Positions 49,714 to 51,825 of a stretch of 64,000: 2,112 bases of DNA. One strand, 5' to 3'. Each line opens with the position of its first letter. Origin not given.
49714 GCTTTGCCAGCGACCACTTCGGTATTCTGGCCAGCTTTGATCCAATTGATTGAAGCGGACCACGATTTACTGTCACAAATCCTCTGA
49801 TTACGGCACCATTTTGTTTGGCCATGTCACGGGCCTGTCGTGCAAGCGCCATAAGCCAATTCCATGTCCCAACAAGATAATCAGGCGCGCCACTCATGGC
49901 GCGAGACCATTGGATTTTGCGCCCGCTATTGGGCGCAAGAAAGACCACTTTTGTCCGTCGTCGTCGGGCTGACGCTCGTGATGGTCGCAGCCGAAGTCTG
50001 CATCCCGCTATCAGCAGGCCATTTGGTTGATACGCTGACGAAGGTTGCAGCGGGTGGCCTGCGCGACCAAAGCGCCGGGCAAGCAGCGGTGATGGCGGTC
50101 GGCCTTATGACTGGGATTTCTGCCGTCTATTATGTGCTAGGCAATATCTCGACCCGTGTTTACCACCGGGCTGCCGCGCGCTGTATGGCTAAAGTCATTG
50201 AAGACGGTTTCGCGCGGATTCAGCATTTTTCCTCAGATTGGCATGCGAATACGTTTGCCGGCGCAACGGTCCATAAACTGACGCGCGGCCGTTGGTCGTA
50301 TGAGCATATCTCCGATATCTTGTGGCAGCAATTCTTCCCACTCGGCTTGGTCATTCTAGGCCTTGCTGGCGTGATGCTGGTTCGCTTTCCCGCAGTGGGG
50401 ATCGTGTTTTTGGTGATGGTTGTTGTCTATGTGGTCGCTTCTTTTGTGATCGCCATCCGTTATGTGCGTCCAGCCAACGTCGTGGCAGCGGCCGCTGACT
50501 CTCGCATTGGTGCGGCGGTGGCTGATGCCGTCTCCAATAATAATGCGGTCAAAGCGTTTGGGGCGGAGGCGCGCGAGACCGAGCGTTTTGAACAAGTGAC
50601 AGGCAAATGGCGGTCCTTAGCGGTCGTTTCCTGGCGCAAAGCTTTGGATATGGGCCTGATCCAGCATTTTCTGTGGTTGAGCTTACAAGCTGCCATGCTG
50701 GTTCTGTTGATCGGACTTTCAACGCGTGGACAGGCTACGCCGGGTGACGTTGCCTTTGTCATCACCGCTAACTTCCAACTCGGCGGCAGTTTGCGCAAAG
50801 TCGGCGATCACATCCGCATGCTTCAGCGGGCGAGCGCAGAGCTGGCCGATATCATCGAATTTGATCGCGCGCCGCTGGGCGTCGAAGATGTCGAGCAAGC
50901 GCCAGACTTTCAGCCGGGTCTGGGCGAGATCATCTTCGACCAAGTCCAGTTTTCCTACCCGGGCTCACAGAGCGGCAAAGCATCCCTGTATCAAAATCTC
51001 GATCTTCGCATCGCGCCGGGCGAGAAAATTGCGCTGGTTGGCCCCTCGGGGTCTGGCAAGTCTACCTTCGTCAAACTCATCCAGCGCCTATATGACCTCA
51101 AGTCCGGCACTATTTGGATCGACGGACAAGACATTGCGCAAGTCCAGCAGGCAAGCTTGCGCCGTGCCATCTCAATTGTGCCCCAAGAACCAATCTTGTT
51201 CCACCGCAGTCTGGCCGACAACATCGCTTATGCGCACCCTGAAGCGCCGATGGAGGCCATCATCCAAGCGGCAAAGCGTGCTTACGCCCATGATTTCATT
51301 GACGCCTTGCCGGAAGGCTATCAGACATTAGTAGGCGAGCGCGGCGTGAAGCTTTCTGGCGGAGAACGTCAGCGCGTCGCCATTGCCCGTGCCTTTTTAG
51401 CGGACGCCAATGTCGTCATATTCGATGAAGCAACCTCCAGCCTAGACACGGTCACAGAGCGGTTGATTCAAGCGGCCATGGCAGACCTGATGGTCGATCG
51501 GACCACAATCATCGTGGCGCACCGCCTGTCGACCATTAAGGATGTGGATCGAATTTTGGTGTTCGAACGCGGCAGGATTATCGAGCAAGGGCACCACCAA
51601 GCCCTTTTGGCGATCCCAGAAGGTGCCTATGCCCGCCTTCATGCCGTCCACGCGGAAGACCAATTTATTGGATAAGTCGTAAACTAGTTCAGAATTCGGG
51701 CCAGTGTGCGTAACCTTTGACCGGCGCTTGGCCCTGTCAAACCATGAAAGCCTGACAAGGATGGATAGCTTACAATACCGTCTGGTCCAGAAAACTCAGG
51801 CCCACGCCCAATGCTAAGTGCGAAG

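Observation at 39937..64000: Candidate new system: expanded, PhnP/PhnO-less C-P lyase locus with outer-membrane uptake and several unexplained enzymes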

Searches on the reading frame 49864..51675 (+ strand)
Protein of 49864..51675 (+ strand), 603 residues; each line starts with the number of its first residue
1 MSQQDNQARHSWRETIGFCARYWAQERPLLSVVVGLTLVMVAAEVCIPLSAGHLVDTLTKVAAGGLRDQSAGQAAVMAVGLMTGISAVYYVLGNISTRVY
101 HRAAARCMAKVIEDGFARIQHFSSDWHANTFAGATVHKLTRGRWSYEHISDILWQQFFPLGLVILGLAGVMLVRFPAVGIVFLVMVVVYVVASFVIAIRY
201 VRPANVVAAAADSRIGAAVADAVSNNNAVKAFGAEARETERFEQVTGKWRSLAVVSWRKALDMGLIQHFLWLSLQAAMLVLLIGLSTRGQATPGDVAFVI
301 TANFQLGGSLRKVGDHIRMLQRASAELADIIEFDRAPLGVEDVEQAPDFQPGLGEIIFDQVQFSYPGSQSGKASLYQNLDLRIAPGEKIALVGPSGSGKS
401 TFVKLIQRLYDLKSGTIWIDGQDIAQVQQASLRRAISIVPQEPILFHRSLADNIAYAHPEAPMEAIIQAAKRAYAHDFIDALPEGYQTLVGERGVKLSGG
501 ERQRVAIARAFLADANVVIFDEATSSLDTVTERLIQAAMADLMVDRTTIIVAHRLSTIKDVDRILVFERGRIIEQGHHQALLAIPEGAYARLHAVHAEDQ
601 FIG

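Call 4: search_protein_families(library=pfam, proteins=[window:49864-51675:+])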
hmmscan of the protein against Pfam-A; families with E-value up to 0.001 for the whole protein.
window:49864-51675:+ (603 aa): 3 families
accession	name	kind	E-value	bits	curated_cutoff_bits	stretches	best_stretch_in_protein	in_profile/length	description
PF00005.33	ABC_tran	-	1.6e-32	113.4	25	1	377-525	2-137/137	ABC transporter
PF00664.28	ABC_membrane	-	2.2e-17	64.1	28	1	35-308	6-272/274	ABC transporter transmembrane region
PF02463.25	SMC_N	-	1.3e-05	25.2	40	0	409-565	103-209/220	RecF/RecN/SMC N terminal domain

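Call 5: search_protein_families(library=ncbifam, proteins=[window:49864-51675:+])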
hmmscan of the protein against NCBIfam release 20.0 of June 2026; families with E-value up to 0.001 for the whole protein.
window:49864-51675:+ (603 aa): 186 families (the best 25 are shown)
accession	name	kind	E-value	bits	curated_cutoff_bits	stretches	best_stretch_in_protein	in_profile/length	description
TIGR02203.1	MsbA_lipidA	equivalog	2.9e-110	369.4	602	1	36-597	12-570/572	lipid A export permease/ATP-binding protein MsbA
NF010178.0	PRK13657.1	equivalog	2.1e-106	356.7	733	1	21-592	12-566/588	glucan ABC transporter ATP-binding protein/ permease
TIGR02204.1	MsbA_rel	hypoth_equivalog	9.6e-106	354.7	780.4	1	27-593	17-572/576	ABC transporter, permease/ATP-binding protein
TIGR00958.1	3a01208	subfamily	2.6e-97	326.8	874.6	1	21-592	154-710/711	antigen peptide transporter 2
NF052233.1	CphA_assoc_ABC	equivalog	7.7e-93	312.2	880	1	31-597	187-744/766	cyanophycin metabolism-associated ABC transporter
TIGR01846.1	type_I_sec_HlyB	subfamily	3e-92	310.1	725.55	1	85-595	188-691/694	type I secretion system permease/ATPase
NF045513.1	HepA_fam_ABC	equivalog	6e-89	299.1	725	1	82-583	104-597/610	heterocyst formation ABC transporter subunit HepA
TIGR01192.1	chvA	subfamily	6.4e-89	299.1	585.4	1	21-590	12-564/585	glucan export ABC transporter ATP-binding protein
NF008381.0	PRK11176.1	equivalog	2.6e-88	296.9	867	1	162-596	151-579/582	lipid A ABC transporter ATP-binding protein/permease MsbA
TIGR03375.1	type_I_sec_LssB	subfamily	1.5e-79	268.1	693.1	1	157-582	269-689/696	type I secretion system permease/ATPase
TIGR03796.1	NHLM_micro_ABC1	equivalog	1e-78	265.3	853.3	1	29-592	155-708/710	NHLP family bacteriocin export ABC transporter peptidase/permease/ATPase subunit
TIGR02857.1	CydD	equivalog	2.2e-74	251.3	435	1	59-566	27-528/529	thiol reductant ABC exporter subunit CydD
TIGR01193.1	bacteriocin_ABC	subfamily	1.1e-65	222.5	523.85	1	72-593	193-706/708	peptide cleavage/export ABC transporter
NF008364.0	PRK11160.1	equivalog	1.2e-65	222.3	630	1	180-593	165-572/575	heme ABC transporter ATP-binding protein/permease CydC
TIGR02868.1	CydC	equivalog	3.1e-65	220.8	329.05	1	99-555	76-530/530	thiol reductant ABC exporter subunit CydC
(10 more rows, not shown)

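Call 48: search_solved_structures(query=window:49864-51675:+, max_evalue=1e-40)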
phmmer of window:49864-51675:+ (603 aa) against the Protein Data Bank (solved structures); distinct sequences matched with E-value up to 1e-40: 244 (the best 60 are shown).
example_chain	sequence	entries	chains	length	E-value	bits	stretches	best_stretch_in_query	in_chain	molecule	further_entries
8woi_A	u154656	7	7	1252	7.7e-137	460.5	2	183-593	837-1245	ABC transporter B family member 19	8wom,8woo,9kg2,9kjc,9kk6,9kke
8wp0_A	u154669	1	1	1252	5.6e-136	457.7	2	183-593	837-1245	ABC transporter B family member 19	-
8zpx_B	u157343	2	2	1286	1.1e-133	450.2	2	182-593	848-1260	ABC transporter B family member 1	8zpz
9juj_A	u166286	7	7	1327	1.2e-133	450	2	182-593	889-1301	ABC transporter B family member 1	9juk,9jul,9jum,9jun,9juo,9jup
8zq4_B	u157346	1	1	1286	7.7e-133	447.3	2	182-593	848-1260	ABC transporter B family member 1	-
7niu_A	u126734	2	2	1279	3e-131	442.1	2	194-593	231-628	Isoform 2 of Phosphatidylcholine translocator ABCB4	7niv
6s7p_A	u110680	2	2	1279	2.2e-130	439.2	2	194-593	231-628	Phosphatidylcholine translocator ABCB4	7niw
36cg_U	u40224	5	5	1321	2.2e-130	439.2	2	81-593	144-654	Bile salt export pump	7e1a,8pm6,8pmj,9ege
7dv5_U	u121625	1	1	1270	2.9e-130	438.8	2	81-593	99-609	Bile salt export pump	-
8pmd_A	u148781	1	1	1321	5.9e-130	437.8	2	81-593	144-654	Bile salt export pump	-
9n1y_A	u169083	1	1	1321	2.1e-129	436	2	81-593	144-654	Bile salt export pump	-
7zka_A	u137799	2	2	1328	2.9e-127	428.9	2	82-592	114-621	ATP-dependent translocase ABCB1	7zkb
7zk8_A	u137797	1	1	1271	3.3e-127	428.7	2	82-592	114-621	ATP-dependent translocase ABCB1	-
7zk4_A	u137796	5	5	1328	3.9e-127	428.5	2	82-592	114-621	ATP-dependent translocase ABCB1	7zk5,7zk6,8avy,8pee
9ody_A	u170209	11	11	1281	5.5e-127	428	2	200-589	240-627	ATP-binding cassette, sub-family B (MDR/TAP), member 4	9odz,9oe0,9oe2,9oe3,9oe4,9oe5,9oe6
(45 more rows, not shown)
